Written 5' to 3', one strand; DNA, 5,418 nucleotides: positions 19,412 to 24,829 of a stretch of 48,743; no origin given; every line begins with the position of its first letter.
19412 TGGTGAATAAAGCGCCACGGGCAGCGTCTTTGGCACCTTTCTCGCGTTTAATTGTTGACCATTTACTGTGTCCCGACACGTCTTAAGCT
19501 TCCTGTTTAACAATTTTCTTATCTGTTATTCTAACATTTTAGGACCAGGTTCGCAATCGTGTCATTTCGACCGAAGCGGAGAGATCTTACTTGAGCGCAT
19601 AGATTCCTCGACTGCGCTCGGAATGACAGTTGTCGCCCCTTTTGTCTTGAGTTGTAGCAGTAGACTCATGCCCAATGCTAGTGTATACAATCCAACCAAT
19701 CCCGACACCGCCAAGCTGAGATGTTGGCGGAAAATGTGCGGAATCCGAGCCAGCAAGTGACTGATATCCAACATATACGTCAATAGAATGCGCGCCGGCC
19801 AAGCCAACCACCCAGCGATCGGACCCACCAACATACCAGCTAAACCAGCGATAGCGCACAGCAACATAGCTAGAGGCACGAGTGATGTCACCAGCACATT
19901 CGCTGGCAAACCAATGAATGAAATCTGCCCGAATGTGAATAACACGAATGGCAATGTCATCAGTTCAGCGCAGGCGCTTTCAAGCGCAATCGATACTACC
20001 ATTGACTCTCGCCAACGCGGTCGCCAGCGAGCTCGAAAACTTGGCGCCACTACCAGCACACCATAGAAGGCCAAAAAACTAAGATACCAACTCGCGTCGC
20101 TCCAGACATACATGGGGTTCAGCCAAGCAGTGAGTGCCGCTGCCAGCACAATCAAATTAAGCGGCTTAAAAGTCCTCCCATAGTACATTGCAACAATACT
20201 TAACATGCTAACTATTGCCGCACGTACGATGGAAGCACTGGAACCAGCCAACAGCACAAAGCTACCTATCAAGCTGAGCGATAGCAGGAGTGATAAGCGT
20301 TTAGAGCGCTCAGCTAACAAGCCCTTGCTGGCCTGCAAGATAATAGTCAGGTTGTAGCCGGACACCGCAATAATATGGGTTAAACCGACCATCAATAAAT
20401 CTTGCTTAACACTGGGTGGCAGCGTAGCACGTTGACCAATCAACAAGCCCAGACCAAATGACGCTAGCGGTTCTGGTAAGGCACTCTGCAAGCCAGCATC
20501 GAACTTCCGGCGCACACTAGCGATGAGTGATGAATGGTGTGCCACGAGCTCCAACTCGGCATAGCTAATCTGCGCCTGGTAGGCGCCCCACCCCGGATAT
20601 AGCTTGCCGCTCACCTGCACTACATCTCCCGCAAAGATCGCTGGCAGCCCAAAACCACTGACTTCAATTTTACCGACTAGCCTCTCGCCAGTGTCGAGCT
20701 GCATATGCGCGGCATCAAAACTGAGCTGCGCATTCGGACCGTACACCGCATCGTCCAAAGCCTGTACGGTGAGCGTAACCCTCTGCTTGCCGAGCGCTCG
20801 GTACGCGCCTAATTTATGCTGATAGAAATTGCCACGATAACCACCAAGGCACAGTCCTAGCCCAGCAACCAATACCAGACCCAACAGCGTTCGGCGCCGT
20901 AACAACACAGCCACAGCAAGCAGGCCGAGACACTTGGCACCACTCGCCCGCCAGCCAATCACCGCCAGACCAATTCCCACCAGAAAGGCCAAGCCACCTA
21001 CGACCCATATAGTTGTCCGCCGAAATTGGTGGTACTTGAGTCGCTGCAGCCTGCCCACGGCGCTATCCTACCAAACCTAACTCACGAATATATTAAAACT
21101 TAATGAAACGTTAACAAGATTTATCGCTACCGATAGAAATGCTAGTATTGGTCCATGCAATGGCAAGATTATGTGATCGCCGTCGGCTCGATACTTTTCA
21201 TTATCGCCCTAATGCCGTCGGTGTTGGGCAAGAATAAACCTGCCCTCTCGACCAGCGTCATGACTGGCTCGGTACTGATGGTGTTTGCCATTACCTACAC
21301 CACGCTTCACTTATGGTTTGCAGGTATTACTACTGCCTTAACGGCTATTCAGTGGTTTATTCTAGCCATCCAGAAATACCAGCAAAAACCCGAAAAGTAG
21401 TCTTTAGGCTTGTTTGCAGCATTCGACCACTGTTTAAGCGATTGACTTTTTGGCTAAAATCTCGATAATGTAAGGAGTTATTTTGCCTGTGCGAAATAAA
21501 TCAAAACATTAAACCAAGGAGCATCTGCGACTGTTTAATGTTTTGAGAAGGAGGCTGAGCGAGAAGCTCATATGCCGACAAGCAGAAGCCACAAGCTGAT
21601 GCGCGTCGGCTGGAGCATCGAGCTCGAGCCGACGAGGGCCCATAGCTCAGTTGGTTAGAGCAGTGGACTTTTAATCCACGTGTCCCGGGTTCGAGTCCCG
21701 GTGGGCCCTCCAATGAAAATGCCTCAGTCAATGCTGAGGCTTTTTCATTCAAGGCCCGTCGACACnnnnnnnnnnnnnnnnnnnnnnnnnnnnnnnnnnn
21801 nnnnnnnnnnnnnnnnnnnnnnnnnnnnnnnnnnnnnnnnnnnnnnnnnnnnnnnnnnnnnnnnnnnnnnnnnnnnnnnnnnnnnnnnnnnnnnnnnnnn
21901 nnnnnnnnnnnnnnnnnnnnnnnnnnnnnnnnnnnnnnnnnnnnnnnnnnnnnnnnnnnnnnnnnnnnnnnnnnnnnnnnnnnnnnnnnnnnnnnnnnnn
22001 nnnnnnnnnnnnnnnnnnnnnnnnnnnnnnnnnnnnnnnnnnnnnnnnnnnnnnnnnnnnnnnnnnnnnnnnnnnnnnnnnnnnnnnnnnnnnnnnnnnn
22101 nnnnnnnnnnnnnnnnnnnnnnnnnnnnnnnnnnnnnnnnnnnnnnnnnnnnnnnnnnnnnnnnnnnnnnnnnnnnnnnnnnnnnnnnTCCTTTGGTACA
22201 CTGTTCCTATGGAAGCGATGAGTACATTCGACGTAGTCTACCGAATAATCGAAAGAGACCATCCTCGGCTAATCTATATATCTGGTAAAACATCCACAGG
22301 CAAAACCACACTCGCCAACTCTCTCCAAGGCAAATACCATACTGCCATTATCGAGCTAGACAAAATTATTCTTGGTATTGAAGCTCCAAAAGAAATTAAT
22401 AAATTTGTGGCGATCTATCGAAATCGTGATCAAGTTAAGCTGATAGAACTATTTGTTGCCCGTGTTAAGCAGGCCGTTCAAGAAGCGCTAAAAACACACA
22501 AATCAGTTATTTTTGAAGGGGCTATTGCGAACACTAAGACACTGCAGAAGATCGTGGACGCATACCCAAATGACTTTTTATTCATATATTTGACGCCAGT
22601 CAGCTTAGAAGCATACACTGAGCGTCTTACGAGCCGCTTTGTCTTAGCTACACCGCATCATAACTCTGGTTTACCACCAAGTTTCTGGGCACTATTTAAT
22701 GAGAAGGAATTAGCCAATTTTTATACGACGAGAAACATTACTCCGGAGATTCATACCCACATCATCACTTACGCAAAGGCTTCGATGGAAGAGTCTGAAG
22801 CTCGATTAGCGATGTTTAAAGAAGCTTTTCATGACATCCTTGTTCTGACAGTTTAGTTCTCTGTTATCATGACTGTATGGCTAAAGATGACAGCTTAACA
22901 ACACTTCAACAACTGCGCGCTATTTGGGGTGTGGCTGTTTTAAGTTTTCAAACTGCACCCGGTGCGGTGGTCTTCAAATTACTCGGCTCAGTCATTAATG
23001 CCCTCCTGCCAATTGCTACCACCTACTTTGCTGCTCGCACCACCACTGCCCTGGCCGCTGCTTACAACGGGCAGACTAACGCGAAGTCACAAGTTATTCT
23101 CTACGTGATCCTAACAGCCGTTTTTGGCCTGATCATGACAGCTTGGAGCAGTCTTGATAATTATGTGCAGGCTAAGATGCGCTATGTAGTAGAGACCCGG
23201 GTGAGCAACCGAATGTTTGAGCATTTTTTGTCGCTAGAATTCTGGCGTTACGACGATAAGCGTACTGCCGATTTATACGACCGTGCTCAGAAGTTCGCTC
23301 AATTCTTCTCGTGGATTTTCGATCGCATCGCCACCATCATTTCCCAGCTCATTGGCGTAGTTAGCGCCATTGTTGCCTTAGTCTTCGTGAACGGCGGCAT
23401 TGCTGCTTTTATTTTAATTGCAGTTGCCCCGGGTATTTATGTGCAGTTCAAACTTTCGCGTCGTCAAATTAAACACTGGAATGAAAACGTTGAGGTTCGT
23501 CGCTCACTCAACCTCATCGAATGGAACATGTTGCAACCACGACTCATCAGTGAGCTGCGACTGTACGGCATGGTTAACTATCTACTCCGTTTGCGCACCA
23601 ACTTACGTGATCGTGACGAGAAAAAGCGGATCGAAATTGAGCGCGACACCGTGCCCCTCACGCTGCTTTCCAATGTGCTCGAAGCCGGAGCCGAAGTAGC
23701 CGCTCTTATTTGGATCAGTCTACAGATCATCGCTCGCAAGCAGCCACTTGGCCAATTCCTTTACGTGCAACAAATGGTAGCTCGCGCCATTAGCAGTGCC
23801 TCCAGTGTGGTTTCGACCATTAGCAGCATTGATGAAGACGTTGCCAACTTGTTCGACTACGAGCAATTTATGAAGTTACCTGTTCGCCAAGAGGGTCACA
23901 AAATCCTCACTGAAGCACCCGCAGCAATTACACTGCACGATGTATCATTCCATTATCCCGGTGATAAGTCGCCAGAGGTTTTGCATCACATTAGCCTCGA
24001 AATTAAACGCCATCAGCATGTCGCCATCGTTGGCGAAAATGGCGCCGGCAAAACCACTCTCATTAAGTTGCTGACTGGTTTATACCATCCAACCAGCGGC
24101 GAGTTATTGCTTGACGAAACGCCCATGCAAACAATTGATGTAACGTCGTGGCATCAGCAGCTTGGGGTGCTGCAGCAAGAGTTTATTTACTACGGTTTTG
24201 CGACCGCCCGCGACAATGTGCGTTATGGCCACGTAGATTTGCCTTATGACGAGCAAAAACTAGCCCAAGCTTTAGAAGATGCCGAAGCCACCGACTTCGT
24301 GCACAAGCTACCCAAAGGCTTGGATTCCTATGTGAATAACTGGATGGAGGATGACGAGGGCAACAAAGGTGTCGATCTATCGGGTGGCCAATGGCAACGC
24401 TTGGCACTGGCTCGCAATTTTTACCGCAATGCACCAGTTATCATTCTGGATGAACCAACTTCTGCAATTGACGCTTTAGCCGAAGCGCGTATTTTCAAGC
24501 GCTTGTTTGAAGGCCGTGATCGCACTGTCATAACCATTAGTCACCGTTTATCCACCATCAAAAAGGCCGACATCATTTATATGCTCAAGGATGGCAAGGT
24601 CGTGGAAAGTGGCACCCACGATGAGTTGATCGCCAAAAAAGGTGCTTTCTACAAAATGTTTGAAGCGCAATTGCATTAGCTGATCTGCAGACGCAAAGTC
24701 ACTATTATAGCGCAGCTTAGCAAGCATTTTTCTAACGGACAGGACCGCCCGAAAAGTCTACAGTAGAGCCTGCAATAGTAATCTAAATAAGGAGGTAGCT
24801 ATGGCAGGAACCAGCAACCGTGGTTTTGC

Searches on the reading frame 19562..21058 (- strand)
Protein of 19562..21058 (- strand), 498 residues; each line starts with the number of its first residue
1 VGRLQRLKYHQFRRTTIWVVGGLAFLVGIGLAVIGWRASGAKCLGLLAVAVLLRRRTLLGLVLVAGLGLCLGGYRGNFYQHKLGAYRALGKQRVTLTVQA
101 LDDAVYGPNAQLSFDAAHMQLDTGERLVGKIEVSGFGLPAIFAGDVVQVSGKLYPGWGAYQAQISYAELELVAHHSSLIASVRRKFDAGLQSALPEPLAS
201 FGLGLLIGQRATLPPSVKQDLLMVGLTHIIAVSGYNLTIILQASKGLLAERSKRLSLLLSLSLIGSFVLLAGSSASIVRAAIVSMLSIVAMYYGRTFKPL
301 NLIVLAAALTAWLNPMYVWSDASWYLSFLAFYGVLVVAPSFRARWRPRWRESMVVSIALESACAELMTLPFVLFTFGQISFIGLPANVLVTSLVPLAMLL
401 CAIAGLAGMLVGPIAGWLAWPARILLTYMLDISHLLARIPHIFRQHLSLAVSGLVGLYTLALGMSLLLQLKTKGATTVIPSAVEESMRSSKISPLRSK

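Call 83: search_protein_families(library=pfam, proteins=[window:19562-21058:-], max_evalue=0.00001)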
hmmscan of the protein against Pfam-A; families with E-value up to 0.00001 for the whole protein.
window:19562-21058:- (498 aa): 1 family
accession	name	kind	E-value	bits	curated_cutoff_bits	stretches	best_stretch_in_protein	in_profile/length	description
PF03772.21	Competence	-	1.5e-37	129.9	23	1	205-468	1-267/270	Competence protein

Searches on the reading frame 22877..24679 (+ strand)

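Call 83: search_protein_families(library=pfam, proteins=[window:22877-24679:+], max_evalue=0.00001)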
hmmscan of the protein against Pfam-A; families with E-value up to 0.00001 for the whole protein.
window:22877-24679:+ (600 aa): 3 families
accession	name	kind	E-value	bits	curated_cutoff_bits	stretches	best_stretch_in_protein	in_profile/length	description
PF00005.33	ABC_tran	-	1.5e-32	113.5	25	1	369-529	1-137/137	ABC transporter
PF00664.28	ABC_membrane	-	2.1e-09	37.9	28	1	35-196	5-164/274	ABC transporter transmembrane region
PF02463.25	SMC_N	-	2.6e-07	30.7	40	0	379-570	24-211/220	RecF/RecN/SMC N terminal domain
